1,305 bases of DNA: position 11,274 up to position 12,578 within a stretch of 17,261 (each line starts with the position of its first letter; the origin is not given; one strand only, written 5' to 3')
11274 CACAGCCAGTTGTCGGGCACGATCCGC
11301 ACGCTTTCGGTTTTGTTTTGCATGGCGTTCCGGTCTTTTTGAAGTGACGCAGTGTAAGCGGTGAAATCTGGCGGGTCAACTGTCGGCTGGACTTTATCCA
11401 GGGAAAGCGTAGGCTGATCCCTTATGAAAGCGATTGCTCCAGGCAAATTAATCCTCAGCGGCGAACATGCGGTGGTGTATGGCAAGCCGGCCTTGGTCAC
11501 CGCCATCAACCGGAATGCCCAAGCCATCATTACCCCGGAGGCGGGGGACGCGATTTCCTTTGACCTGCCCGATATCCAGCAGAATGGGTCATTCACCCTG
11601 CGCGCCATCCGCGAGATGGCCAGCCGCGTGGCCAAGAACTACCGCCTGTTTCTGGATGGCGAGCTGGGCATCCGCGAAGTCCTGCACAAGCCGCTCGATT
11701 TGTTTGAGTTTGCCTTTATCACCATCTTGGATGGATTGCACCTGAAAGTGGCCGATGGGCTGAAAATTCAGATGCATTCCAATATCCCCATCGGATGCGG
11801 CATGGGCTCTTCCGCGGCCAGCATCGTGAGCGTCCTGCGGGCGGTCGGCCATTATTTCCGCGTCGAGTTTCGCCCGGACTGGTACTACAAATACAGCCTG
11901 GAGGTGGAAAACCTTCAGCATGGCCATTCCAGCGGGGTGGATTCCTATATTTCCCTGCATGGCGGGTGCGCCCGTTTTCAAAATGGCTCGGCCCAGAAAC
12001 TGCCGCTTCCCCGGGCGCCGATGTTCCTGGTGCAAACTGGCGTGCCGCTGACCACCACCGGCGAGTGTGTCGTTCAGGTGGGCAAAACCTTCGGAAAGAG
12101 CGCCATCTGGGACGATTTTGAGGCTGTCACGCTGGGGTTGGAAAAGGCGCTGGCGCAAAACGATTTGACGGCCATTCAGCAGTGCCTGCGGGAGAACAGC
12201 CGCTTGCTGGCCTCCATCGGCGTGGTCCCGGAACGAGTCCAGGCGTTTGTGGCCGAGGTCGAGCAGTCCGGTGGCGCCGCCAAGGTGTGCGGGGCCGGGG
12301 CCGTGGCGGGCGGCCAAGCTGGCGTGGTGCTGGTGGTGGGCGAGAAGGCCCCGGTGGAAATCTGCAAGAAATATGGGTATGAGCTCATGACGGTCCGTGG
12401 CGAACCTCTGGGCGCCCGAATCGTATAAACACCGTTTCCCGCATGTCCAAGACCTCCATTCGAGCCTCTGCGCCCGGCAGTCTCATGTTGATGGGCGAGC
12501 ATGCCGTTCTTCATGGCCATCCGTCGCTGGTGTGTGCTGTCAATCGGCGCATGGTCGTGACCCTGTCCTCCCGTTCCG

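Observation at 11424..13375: Two tandem mevalonate-kinase-like GHMP kinases; mevalonate pathway apparently interrupted after the second kinase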

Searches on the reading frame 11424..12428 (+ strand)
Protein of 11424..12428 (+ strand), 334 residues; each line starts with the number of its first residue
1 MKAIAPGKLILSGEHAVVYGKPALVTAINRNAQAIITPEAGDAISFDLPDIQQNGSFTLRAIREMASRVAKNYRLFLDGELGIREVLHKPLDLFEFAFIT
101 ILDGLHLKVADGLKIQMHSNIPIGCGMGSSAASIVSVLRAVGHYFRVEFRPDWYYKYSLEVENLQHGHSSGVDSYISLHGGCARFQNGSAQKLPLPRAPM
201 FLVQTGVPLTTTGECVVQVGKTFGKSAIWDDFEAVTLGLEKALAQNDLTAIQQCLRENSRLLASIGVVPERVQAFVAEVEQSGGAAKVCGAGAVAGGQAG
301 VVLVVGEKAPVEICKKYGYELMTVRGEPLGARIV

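Call 4: search_protein_families(library=pfam, proteins=[window:11424-12428:+], max_evalue=0.01)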
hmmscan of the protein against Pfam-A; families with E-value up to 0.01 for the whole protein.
window:11424-12428:+ (334 aa): 3 families
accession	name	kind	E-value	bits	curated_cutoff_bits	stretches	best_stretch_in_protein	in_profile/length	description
PF00288.32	GHMP_kinases_N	-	3.1e-16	59.8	22.3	1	108-181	15-87/87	GHMP kinases N terminal domain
PF08544.19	GHMP_kinases_C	-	5.3e-05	24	21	1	240-294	2-61/85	GHMP kinases C terminal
PF18550.6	NitrOD2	-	0.0099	16.5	25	0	60-105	22-64/104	Nitrososphaera output domain 2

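Call 5: search_protein_families(library=ncbifam, proteins=[window:11424-12428:+], max_evalue=0.01)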
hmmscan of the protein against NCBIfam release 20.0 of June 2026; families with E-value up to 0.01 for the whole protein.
window:11424-12428:+ (334 aa): 12 families
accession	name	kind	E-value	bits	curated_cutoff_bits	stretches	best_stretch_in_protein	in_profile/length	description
TIGR00549.1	mevalon_kin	equivalog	3.4e-45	154.7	163.05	1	5-293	1-269/276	mevalonate kinase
NF003036.0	PRK03926.1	equivalog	7.4e-29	100.8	403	1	3-297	4-260/302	mevalonate kinase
TIGR01220.1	Pmev_kin_Gr_pos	equivalog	9.6e-12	44.6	165.7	1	123-186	115-178/358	phosphomevalonate kinase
TIGR00191.1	thrB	equivalog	2.5e-09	36.4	168.25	1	100-199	69-163/304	homoserine kinase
NF003006.0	PRK03817.1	equivalog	1.2e-07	31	443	1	111-172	86-147/352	galactokinase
NF002288.1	PRK01212.1-4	equivalog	1.2e-07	31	194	1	107-169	71-133/303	homoserine kinase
NF001816.0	PRK00555.1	equivalog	1.4e-05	24.3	509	0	111-143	90-122/363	galactokinase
NF040725.1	panto_kin_Meth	equivalog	9.9e-05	21.4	380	1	114-162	87-135/286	pantoate kinase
NF003705.0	PRK05322.1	equivalog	0.00018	20.4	385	1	99-172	99-172/388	galactokinase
TIGR01920.1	Shik_kin_archae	equivalog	0.00082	18.8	126.85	1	108-148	65-105/266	shikimate kinase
TIGR00131.1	gal_kin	equivalog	0.0047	15.9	226.65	1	106-148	104-146/388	galactokinase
NF040957.1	Arch_PMK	equivalog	0.0059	16.2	500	0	4-37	3-36/316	phosphomevalonate kinase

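Call 7: search_solved_structures(query=window:11424-12428:+, max_evalue=0.001)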
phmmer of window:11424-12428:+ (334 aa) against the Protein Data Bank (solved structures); distinct sequences matched with E-value up to 0.001: 12.
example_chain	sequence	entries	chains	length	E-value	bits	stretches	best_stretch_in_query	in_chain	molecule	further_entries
1kkh_A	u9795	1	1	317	9.9e-20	74.3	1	5-319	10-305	Mevalonate Kinase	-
1vis_A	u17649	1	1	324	1.1e-19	74.1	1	100-319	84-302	Mevalonate kinase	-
1kvk_A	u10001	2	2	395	3.5e-18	69.2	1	4-315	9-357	mevalonate kinase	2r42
8teb_A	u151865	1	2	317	1.7e-15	60.4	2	108-293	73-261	Mevalonate kinase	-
6mde_A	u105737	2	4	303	1e-14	57.8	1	110-308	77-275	Mevalonate kinase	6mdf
4hac_A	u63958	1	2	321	1.3e-14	57.5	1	110-308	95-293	Mevalonate kinase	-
2r3v_A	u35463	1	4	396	3e-14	56.3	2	4-138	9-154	Mevalonate kinase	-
8tfo_A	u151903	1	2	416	2.8e-12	49.8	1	2-69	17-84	Mevalonate kinase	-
2hfs_A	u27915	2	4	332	4.1e-12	49.3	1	101-298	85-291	Mevalonate kinase, putative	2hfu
2oi2_A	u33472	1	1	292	2.1e-11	46.9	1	101-300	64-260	Mevalonate kinase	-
2x7i_A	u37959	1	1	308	1e-10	44.7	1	109-292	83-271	MEVALONATE KINASE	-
9ulx_A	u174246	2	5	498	8.5e-05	25.2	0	101-177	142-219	AbGHMP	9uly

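Call 9: find_homologous_proteins(query=window:11424-12428:+, max_evalue=0.00001)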
Query window:11424-12428:+ (334 aa): 3194 proteins with E <= 0.00001 among 8000 candidates; the best 120 are listed.
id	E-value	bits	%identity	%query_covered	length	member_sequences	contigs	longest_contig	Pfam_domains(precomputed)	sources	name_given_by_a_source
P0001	1.3e-218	743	100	100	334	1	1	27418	PF00288.33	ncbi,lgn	-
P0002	3.6e-189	646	84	100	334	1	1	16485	PF00288.33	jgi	jgi:mevalonate kinase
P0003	6.6e-189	645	84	100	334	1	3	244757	PF00288.33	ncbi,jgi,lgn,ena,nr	ncbi:MAG TPA: mevalonate kinase [Verrucomicrobia bacterium]|nr:MAG: hypothetical protein A2X46_02025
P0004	6.1e-166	570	75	100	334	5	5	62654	PF00288.33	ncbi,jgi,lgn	jgi:mevalonate kinase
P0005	8.4e-163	559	73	100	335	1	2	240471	PF00288.33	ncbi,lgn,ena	-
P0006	5.9e-162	556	73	100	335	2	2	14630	PF00288.33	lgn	-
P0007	6.4e-162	556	74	100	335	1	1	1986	PF00288.33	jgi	jgi:mevalonate kinase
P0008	2.0e-161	555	72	100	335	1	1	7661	PF00288.33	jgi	jgi:mevalonate kinase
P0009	7.5e-161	553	72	100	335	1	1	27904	PF00288.33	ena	-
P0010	1.4e-160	552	72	100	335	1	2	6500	PF00288.33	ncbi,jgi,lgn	-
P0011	2.1e-160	551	72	100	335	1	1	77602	PF00288.33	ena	-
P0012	4.3e-160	550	73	100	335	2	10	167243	PF00288.33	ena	-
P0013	2.4e-159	548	73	100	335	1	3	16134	PF00288.33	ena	-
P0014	2.6e-159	548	70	100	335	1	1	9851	PF00288.33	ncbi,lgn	-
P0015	7.4e-159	546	72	100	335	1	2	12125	PF00288.33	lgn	-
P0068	2.0e-151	522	67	100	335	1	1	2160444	PF00288.33,PF08544.19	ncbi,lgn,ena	-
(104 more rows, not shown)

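Call 10: find_related_loci(query=window:11424-12428:+, collection=genome_contigs, flank=6000)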
Query window:11424-12428:+ (334 aa) in genome_contigs; peptide patterns used: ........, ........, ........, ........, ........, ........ (x = any residue, [..] = any of these).
201 stretches matched a pattern; 16 encode a relative of the query (tblastn E <= 1e-3); 16 distinct loci.
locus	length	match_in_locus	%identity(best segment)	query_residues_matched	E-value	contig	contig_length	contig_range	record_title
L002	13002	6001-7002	84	1-334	0e+0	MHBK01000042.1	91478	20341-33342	MAG: Lentisphaerae bacterium GWF2_57_35 gwf2_scaffold_358, whole genome shotgun sequence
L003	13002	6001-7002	75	1-334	2e-175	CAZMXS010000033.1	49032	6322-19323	MAG TPA_asm: uncultured Verrucomicrobiota bacterium isolate SRP167436_co1_345 genome assembly, contig: NODE_880_length_4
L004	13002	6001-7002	63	1-334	9e-152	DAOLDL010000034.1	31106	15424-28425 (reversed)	MAG TPA_asm: Kiritimatiellia bacterium isolate AMR_MDS_0153 NODE_288_length_31106_cov_19.955074, whole genome shotgun se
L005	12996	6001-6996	63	3-334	2e-146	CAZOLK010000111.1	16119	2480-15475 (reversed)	MAG TPA_asm: uncultured Verrucomicrobiota bacterium isolate SRP141376_co3_71 genome assembly, contig: NODE_9898_length_1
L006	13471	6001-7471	64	1-334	8e-146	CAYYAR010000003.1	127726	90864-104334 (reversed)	MAG TPA_asm: uncultured Verrucomicrobiota bacterium isolate SRP319275_co3_139 genome assembly, contig: NODE_215_length_1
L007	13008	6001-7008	61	1-334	1e-144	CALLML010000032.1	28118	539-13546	MAG: uncultured bacterium isolate N1_Bin_METABAT__136_sub_1 genome assembly, contig: c_000000015986, whole genome shotgu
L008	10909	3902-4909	63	1-334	2e-144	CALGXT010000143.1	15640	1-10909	MAG: uncultured bacterium isolate R1_Bin_METABAT__307_1 genome assembly, contig: c_000001229201, whole genome shotgun se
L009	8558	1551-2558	64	1-334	3e-141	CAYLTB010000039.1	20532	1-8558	MAG TPA_asm: uncultured Verrucomicrobiota bacterium isolate binchicken_co265_111 genome assembly, contig: NODE_4218_leng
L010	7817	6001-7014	62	1-334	2e-139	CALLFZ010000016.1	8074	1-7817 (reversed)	MAG: uncultured bacterium isolate R1_Bin_METABAT__158_1 genome assembly, contig: c_000000179842, whole genome shotgun se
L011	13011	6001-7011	64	1-334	3e-139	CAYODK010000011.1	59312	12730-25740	MAG TPA_asm: uncultured Verrucomicrobiota bacterium isolate binchicken_co22_230 genome assembly, contig: NODE_552_length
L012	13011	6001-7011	61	1-334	1e-137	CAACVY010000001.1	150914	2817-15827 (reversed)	uncultured bacterium isolate Assembly_SCGC_AH-151-A22 genome assembly, contig: AH-151-A22_NODE_1, whole genome shotgun s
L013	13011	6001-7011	62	1-334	2e-133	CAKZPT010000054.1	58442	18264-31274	MAG TPA_asm: uncultured bacterium isolate SRR5214706_bin.54_CONCOCT_v1.1_MAG genome assembly, contig: ERZ1744544.333, wh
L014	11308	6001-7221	59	1-334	1e-126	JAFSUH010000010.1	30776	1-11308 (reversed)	MAG: Kiritimatiellae bacterium isolate RGIG3480 Goat_Rumen.Co__c118366, whole genome shotgun sequence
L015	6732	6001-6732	67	1-240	1e-111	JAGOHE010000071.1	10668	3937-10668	MAG: Kiritimatiellae bacterium isolate Go_SlDig_bin_57 Go_SlDig_18899_length_10668_cov_4.930462, whole genome shotgun se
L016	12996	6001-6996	43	5-334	2e-86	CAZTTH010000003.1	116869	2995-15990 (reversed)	MAG TPA_asm: uncultured Lentisphaerales bacterium isolate SRP237561_co1_66 genome assembly, contig: NODE_193_length_1168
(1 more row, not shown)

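Call 12: find_encoding_contigs(protein=P0001, flank=10000, max_places=3)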
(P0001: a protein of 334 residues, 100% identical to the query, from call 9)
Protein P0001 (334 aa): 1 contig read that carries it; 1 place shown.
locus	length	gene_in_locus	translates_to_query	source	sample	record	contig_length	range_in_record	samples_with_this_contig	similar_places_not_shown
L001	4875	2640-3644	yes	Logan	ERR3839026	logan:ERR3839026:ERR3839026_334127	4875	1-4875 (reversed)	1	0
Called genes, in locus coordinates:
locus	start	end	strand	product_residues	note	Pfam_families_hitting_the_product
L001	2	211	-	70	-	?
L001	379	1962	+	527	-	PF16697:Yop-YscD_cpl, PF00498:FHA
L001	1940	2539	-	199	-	PF24675:NpmA (faint), PF02390:Methyltransf_4, PF13649:Methyltransf_25 (weak), PF13847:Methyltransf_31 (faint)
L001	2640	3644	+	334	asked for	PF00288:GHMP_kinases_N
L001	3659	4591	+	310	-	PF10509:GalKase_gal_bdg (weak), PF00288:GHMP_kinases_N, PF08544:GHMP_kinases_C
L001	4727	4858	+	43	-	-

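Call 13: find_encoding_contigs(protein=P0068, flank=10000, max_places=2)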
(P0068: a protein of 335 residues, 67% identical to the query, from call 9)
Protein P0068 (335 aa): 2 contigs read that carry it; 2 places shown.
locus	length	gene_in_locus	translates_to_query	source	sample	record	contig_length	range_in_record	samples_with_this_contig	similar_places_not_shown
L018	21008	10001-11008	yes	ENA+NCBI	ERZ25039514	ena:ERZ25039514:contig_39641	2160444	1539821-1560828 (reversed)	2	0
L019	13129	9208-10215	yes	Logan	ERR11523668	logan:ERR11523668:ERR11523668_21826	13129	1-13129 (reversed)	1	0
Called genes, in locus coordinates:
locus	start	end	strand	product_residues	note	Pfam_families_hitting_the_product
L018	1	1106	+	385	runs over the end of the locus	PF00278:Orn_DAP_Arg_deC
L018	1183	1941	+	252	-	PF04536:TPM_phosphatase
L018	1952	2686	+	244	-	-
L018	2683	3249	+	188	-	PF04011:LemA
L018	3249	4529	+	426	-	PF06808:DctM (weak), PF00939:Na_sulph_symp (weak), PF03600:CitMHS, PF00939:Na_sulph_symp, PF02040:ArsB, PF03600:CitMHS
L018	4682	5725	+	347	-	PF00368:HMG-CoA_red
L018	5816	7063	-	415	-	-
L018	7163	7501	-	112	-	PF01329:Pterin_4a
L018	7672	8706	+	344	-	PF01070:FMN_dh, PF01645:Glu_synthase (weak)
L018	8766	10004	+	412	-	PF01154:HMG_CoA_synt_N, PF08540:HMG_CoA_synt_C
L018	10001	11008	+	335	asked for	PF00288:GHMP_kinases_N, PF08544:GHMP_kinases_C (faint)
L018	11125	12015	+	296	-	PF00288:GHMP_kinases_N, PF08544:GHMP_kinases_C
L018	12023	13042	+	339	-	PF22700:MVD-like_N, PF00288:GHMP_kinases_N (weak), PF18376:MDD_C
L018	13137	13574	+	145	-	PF24441:DUF7560 (faint)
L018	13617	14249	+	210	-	PF02607:B12-binding_2, PF02310:B12-binding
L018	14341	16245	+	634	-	PF00111:Fer2 (weak), PF17650:RACo_linker, PF17651:Raco_middle, PF14574:RACo_C_ter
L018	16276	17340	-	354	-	PF06071:YchF-GTPase_C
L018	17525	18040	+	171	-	PF10502:Peptidase_S26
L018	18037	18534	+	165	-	-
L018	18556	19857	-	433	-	PF13638:PIN_4, PF02562:PhoH, PF13604:AAA_30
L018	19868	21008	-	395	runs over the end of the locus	PF00155:Aminotran_1_2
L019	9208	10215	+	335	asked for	PF00288:GHMP_kinases_N, PF08544:GHMP_kinases_C (faint)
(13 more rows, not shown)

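Call 33: search_protein_families(library=ncbifam, proteins=[L018:10001-11008:+, L018:11125-12015:+, L018:12023-13042:+, L016:6980-7918:+, L016:5989-6999:+], max_evalue=0.001)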
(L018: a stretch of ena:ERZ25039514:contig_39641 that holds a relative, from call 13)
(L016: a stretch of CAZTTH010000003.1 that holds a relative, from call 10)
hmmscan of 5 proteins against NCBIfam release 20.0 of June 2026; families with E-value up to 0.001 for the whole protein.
L018:10001-11008:+ (335 aa): 11 families
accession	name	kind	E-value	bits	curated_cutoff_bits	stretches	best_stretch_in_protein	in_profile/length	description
TIGR00549.1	mevalon_kin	equivalog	1.3e-48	165.9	163.05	1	5-303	1-273/276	mevalonate kinase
NF003036.0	PRK03926.1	equivalog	6.5e-31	107.5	403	1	3-294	4-259/302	mevalonate kinase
TIGR01220.1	Pmev_kin_Gr_pos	equivalog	9.6e-10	38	165.7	1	118-185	109-176/358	phosphomevalonate kinase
TIGR00191.1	thrB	equivalog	1.1e-09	37.6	168.25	1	99-199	67-162/304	homoserine kinase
NF003006.0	PRK03817.1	equivalog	1.1e-08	34.5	443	1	112-173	86-147/352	galactokinase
NF002288.1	PRK01212.1-4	equivalog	2.8e-07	29.9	194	1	107-194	70-157/303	homoserine kinase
NF040725.1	panto_kin_Meth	equivalog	3.9e-05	22.8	380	1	115-165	87-137/286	pantoate kinase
TIGR01920.1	Shik_kin_archae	equivalog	0.0002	20.8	126.85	1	111-150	67-106/266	shikimate kinase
NF009948.0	PRK13412.1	equivalog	0.00027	18.7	721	0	112-150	725-763/974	bifunctional fucokinase/fucose-1-phosphate guanylyltransferase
NF001816.0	PRK00555.1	equivalog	0.0004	19.5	509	0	113-146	91-124/363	galactokinase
TIGR00131.1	gal_kin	equivalog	0.00089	18.3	226.65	0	3-165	20-162/388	galactokinase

L018:11125-12015:+ (296 aa): 14 families
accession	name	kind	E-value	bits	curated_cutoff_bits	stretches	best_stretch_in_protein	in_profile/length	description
NF003036.0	PRK03926.1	equivalog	4.8e-51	173.6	403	1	1-273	11-270/302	mevalonate kinase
TIGR00549.1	mevalon_kin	equivalog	1.3e-47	162.6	163.05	1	1-269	6-276/276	mevalonate kinase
TIGR01220.1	Pmev_kin_Gr_pos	equivalog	5.7e-12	45.4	165.7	1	86-148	116-178/358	phosphomevalonate kinase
NF003705.0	PRK05322.1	equivalog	8.2e-12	44.5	385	1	203-273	281-352/388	galactokinase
NF002288.1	PRK01212.1-4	equivalog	5.3e-11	42.1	194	1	69-261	71-258/303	homoserine kinase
NF003006.0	PRK03817.1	equivalog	1.4e-09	37.4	443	1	204-274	247-317/352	galactokinase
TIGR00131.1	gal_kin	equivalog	4.7e-09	35.6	226.65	1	203-271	282-351/388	galactokinase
NF001816.0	PRK00555.1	equivalog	2.3e-08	33.4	509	1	2-142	13-160/363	galactokinase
TIGR01920.1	Shik_kin_archae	equivalog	3.5e-07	29.9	126.85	1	73-168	68-167/266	shikimate kinase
NF003472.0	PRK05101.1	equivalog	5.4e-07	28.9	499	0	204-273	276-347/382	galactokinase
NF040957.1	Arch_PMK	equivalog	2.9e-06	27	500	1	4-148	12-154/316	phosphomevalonate kinase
TIGR00191.1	thrB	equivalog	9.7e-06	24.6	168.25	1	72-193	78-190/304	homoserine kinase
NF009948.0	PRK13412.1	equivalog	0.0002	19.2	721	1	65-263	717-928/974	bifunctional fucokinase/fucose-1-phosphate guanylyltransferase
NF049969.1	GlMnHpPKinHddA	equivalog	0.00033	20.2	600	1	67-145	90-169/338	D-glycero-D-manno-heptose 7-phosphate kinase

L018:12023-13042:+ (339 aa): 3 families
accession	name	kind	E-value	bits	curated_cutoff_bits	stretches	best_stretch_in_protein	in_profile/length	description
TIGR01240.1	mevDPdecarb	equivalog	8.3e-79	264.8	171.35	1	28-321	3-298/305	diphosphomevalonate decarboxylase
NF040704.1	IPP_alt_MvaD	equivalog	7.5e-39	133.7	475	1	35-306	11-280/323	phosphomevalonate decarboxylase MvaD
NF040847.1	mev_decarb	equivalog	0.00012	21.3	560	1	38-310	48-318/350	bisphosphomevalonate decarboxylase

L016:6980-7918:+ (312 aa): 14 families
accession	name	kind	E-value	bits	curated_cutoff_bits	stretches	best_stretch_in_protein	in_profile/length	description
NF003036.0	PRK03926.1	equivalog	2.6e-47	161.4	403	1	7-287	3-269/302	mevalonate kinase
TIGR00549.1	mevalon_kin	equivalog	4.7e-47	160.8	163.05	1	10-284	1-276/276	mevalonate kinase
TIGR01220.1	Pmev_kin_Gr_pos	equivalog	3.5e-20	72.4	165.7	1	8-164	3-179/358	phosphomevalonate kinase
NF040957.1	Arch_PMK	equivalog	5.4e-18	65.6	500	1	8-229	2-225/316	phosphomevalonate kinase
NF003006.0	PRK03817.1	equivalog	1.5e-12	47.2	443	2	6-128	2-126/352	galactokinase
TIGR00131.1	gal_kin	equivalog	9.4e-12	44.5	226.65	1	4-148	16-169/388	galactokinase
NF003472.0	PRK05101.1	equivalog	9.6e-11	41.2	499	1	4-120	19-143/382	galactokinase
NF001816.0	PRK00555.1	equivalog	2.4e-10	39.9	509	1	7-118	4-120/363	galactokinase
NF003705.0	PRK05322.1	equivalog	6.5e-10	38.3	385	1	9-121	23-144/388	galactokinase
NF002288.1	PRK01212.1-4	equivalog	1.5e-09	37.3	194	1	74-276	62-258/303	homoserine kinase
TIGR00191.1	thrB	equivalog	4.6e-06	25.7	168.25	1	31-276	21-258/304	homoserine kinase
TIGR01920.1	Shik_kin_archae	equivalog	1.1e-05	24.9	126.85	1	86-160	66-142/266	shikimate kinase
TIGR01219.1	Pmev_kin_ERG8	equivalog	2.8e-05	23.2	376.95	0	100-190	153-255/456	phosphomevalonate kinase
NF040656.1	GHMP_GYDIA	hypoth_equivalog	0.0001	21.6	225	0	9-55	3-49/299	GYDIA family GHMP kinase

L016:5989-6999:+ (336 aa): 13 families
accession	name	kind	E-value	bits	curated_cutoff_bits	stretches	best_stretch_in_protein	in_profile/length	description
TIGR00549.1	mevalon_kin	equivalog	2e-50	171.9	163.05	1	5-294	1-268/276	mevalonate kinase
NF003036.0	PRK03926.1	equivalog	5.5e-35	120.9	403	1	3-295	4-259/302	mevalonate kinase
TIGR01220.1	Pmev_kin_Gr_pos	equivalog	2.7e-20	72.7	165.7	2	2-188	2-178/358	phosphomevalonate kinase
NF003006.0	PRK03817.1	equivalog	1.2e-10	40.9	443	1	104-174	77-147/352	galactokinase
NF040957.1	Arch_PMK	equivalog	4.9e-08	32.8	500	0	4-44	3-43/316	phosphomevalonate kinase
NF002288.1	PRK01212.1-4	equivalog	8.2e-08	31.6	194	1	107-250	69-214/303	homoserine kinase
NF049969.1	GlMnHpPKinHddA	equivalog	1.2e-06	28.2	600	1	115-190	98-176/338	D-glycero-D-manno-heptose 7-phosphate kinase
NF003705.0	PRK05322.1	equivalog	2.6e-06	26.4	385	1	5-174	24-172/388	galactokinase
TIGR00191.1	thrB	equivalog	1.1e-05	24.5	168.25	1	98-206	64-169/304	homoserine kinase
TIGR00131.1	gal_kin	equivalog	3.8e-05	22.8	226.65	1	4-143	21-139/388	galactokinase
NF003472.0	PRK05101.1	equivalog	7.6e-05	21.8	499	0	104-143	103-141/382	galactokinase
TIGR01920.1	Shik_kin_archae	equivalog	8.4e-05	22.1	126.85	1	105-151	60-106/266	shikimate kinase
NF001816.0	PRK00555.1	equivalog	0.00022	20.3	509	0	107-148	84-125/363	galactokinase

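Call 42: search_protein_families(library=ncbifam, proteins=[L002:7127-8050:+, L005:7001-7930:+], max_evalue=0.01)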
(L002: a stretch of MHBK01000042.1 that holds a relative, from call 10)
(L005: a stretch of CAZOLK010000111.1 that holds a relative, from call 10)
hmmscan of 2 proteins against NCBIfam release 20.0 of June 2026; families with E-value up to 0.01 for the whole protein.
L002:7127-8050:+ (307 aa): 16 families
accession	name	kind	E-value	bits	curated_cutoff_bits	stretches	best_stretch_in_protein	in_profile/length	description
TIGR00549.1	mevalon_kin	equivalog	5e-50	170.5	163.05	1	8-281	1-276/276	mevalonate kinase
NF003036.0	PRK03926.1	equivalog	1e-49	169.2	403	1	4-283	2-268/302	mevalonate kinase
TIGR01220.1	Pmev_kin_Gr_pos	equivalog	7.5e-19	68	165.7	1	4-161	1-179/358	phosphomevalonate kinase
NF040957.1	Arch_PMK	equivalog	4.3e-18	65.9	500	1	6-244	2-243/316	phosphomevalonate kinase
NF003705.0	PRK05322.1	equivalog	9e-14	51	385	2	7-133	23-159/388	galactokinase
TIGR00131.1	gal_kin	equivalog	3.6e-13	49.2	226.65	2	3-154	17-179/388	galactokinase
NF001816.0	PRK00555.1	equivalog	2.8e-12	46.3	509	2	3-124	2-129/363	galactokinase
NF002288.1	PRK01212.1-4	equivalog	4.8e-11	42.2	194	1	79-273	69-258/303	homoserine kinase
NF003006.0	PRK03817.1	equivalog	1.4e-10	40.7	443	2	4-128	2-129/352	galactokinase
NF003472.0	PRK05101.1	equivalog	3.3e-09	36.2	499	1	4-124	21-150/382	galactokinase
TIGR00191.1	thrB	equivalog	2.4e-07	29.9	168.25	1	67-273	61-258/304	homoserine kinase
TIGR01219.1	Pmev_kin_ERG8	equivalog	4e-06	26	376.95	1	95-170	151-240/456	phosphomevalonate kinase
NF049969.1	GlMnHpPKinHddA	equivalog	0.00015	21.3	600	1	62-156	70-168/338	D-glycero-D-manno-heptose 7-phosphate kinase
TIGR01920.1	Shik_kin_archae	equivalog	0.00015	21.2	126.85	1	69-157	50-142/266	shikimate kinase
NF009948.0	PRK13412.1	equivalog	0.0013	16.5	721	1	207-279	860-932/974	bifunctional fucokinase/fucose-1-phosphate guanylyltransferase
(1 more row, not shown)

L005:7001-7930:+ (310 aa): 13 families
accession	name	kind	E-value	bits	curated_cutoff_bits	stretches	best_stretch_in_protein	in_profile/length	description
TIGR00549.1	mevalon_kin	equivalog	5e-49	167.2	163.05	1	10-283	1-276/276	mevalonate kinase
NF003036.0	PRK03926.1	equivalog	1.7e-46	158.7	403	1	8-298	4-279/302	mevalonate kinase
TIGR01220.1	Pmev_kin_Gr_pos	equivalog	3.3e-17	62.6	165.7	1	7-164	2-180/358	phosphomevalonate kinase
NF040957.1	Arch_PMK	equivalog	4.6e-15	55.9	500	1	8-195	2-194/316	phosphomevalonate kinase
TIGR00131.1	gal_kin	equivalog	2.4e-11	43.2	226.65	1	7-156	19-179/388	galactokinase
NF002288.1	PRK01212.1-4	equivalog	1.1e-10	41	194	1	85-208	73-198/303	homoserine kinase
NF003705.0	PRK05322.1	equivalog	4e-10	39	385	2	9-147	23-171/388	galactokinase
NF003006.0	PRK03817.1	equivalog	1.8e-08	33.7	443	1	7-185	3-190/352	galactokinase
NF003472.0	PRK05101.1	equivalog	3.2e-07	29.6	499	1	7-120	22-144/382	galactokinase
NF001816.0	PRK00555.1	equivalog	2.4e-06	26.8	509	0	8-54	5-51/363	galactokinase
TIGR01920.1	Shik_kin_archae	equivalog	0.00025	20.5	126.85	1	78-160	57-143/266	shikimate kinase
TIGR00191.1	thrB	equivalog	0.00032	19.6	168.25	1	87-235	79-219/304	homoserine kinase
TIGR01219.1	Pmev_kin_ERG8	equivalog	0.00068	18.7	376.95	0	99-165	153-233/456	phosphomevalonate kinase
